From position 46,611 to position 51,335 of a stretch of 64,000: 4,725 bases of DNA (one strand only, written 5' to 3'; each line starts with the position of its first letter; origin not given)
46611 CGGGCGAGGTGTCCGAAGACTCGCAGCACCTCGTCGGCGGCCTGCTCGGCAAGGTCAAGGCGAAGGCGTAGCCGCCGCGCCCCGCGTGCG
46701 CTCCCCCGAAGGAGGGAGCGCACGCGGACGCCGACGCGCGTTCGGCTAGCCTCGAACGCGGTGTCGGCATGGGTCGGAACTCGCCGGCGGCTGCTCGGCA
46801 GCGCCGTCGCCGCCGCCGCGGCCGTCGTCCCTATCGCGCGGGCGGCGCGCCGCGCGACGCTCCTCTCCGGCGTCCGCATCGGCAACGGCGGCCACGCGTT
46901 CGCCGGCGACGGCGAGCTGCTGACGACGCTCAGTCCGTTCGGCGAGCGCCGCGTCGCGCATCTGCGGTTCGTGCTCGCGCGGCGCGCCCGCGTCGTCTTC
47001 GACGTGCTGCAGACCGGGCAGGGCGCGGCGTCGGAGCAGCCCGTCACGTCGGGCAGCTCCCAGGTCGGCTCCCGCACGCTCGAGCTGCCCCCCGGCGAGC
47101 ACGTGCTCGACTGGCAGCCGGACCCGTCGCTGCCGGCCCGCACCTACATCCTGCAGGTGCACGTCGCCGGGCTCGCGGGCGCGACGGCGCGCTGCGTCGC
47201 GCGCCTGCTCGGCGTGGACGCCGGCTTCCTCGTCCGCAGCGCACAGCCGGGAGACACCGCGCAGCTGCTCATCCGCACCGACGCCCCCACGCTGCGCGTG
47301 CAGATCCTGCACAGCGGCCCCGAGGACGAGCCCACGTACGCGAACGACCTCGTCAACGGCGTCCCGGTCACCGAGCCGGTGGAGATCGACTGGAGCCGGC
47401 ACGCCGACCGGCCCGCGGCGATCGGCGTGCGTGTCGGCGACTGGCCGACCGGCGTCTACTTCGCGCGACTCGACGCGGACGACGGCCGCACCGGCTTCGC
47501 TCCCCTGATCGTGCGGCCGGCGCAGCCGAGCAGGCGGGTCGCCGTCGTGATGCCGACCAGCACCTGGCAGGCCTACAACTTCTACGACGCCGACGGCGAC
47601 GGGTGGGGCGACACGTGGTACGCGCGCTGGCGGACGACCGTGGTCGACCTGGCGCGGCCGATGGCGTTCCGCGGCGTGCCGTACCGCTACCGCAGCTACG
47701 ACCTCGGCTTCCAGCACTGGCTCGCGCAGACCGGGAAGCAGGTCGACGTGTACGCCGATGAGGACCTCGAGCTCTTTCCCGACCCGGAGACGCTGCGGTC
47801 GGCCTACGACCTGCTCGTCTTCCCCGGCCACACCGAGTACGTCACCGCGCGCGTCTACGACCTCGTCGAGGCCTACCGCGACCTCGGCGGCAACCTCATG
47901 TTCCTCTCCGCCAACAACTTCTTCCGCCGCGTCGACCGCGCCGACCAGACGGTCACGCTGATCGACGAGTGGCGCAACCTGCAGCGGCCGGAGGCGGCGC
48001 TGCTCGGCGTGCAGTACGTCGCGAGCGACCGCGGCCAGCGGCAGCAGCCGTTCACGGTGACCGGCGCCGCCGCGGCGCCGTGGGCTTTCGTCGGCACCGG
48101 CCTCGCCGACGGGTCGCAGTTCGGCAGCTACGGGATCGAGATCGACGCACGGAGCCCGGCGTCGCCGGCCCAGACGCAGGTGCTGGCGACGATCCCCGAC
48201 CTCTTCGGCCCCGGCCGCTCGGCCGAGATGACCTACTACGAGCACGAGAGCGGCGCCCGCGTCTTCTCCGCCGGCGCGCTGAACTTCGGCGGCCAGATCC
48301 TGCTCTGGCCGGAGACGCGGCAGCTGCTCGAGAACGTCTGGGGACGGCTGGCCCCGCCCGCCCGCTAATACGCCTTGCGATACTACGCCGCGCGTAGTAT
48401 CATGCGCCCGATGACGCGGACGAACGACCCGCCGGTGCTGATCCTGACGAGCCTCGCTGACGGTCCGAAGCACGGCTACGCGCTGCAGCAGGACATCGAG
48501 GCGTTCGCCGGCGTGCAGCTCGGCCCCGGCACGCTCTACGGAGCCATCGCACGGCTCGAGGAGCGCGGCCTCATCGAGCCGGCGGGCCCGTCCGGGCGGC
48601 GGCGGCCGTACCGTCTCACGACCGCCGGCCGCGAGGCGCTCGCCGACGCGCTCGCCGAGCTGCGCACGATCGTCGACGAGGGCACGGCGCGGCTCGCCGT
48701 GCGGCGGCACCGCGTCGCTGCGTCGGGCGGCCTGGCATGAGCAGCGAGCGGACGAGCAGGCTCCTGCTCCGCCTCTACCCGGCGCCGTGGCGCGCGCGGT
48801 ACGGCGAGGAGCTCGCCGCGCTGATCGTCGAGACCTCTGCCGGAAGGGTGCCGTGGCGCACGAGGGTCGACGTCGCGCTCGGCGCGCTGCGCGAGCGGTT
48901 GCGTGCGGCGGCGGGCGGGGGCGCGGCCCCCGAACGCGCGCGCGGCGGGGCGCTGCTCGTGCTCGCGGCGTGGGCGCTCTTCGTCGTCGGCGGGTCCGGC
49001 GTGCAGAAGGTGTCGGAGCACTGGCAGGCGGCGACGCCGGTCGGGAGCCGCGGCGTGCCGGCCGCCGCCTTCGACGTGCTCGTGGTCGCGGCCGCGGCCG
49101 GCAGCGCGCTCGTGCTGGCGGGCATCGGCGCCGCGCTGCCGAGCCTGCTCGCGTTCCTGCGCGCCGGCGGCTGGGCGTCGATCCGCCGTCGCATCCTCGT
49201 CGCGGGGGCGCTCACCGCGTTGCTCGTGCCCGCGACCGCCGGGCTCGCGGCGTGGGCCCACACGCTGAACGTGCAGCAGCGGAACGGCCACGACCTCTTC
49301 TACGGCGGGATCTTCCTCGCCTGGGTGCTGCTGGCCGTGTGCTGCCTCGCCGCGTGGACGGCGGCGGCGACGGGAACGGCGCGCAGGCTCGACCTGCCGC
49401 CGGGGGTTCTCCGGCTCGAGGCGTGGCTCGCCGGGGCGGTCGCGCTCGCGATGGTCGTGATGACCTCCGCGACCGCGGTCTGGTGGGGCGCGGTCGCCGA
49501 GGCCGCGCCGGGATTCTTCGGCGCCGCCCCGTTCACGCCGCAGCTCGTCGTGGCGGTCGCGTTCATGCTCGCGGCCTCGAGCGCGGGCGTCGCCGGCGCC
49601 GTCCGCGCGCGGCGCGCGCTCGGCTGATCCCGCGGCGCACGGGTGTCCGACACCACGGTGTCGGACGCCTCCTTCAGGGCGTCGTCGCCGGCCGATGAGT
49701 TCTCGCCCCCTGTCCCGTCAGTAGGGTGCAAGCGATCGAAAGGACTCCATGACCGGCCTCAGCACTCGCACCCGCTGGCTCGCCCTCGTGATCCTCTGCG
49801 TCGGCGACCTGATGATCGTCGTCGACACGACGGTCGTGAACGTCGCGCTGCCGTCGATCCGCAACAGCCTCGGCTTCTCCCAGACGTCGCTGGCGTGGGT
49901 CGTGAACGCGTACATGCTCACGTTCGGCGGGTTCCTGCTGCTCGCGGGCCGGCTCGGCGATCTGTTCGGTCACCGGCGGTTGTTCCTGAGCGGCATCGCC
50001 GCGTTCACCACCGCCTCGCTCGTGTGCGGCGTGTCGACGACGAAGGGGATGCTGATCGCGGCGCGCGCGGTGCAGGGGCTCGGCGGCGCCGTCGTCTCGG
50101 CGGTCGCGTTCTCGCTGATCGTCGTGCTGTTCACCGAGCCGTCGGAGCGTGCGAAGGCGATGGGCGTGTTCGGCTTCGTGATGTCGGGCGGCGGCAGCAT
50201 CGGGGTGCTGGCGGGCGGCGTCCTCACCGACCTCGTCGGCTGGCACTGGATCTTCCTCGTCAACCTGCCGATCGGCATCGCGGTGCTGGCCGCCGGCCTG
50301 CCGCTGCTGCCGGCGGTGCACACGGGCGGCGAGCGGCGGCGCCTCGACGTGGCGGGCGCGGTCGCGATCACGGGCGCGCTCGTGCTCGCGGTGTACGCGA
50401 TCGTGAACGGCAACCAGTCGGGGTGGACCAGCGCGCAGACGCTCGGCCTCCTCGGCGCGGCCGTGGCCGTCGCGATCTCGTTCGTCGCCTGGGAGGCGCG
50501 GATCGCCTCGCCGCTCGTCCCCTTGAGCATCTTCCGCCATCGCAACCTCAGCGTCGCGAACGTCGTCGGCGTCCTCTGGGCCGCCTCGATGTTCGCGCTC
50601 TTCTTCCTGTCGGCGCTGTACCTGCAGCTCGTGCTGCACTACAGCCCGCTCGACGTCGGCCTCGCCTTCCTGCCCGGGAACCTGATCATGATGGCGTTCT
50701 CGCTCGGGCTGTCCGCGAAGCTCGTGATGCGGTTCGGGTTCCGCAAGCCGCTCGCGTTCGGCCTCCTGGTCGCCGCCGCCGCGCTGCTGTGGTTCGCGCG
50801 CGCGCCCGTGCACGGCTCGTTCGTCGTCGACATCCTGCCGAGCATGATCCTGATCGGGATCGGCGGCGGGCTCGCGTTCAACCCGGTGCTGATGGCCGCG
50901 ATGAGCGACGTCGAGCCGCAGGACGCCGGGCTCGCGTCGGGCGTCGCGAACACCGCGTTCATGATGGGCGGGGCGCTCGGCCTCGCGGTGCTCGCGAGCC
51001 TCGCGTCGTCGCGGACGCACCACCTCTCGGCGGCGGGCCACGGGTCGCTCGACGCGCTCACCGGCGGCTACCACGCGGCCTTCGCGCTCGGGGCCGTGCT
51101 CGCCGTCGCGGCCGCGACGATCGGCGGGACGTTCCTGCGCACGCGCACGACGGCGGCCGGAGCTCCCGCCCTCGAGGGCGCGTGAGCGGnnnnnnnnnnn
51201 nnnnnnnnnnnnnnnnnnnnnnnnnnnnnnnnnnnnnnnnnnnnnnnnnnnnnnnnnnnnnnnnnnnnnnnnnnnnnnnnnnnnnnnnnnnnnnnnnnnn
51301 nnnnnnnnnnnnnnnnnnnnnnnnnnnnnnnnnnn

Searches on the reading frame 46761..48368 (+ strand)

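Call 55: search_protein_families(library=pfam, proteins=[window:46761-48368:+], max_evalue=0.0001)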
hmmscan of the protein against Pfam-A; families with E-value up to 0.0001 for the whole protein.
window:46761-48368:+ (535 aa): 1 family
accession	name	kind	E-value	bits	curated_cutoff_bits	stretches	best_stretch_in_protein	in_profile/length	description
PF20254.3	DMFA2_C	-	9e-57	193.6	27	1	227-512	56-367/374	N,N-dimethylformamidase beta subunit-like, C-terminal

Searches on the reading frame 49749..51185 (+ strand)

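Call 3: search_protein_families(library=pfam, proteins=[window:49749-51185:+], max_evalue=0.1)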
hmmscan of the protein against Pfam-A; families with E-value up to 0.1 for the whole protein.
window:49749-51185:+ (478 aa): 1 family
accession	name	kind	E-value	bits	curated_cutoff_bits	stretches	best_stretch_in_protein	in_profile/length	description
PF07690.21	MFS_1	-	1.3e-48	166.1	33.4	1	19-411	4-346/347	Major Facilitator Superfamily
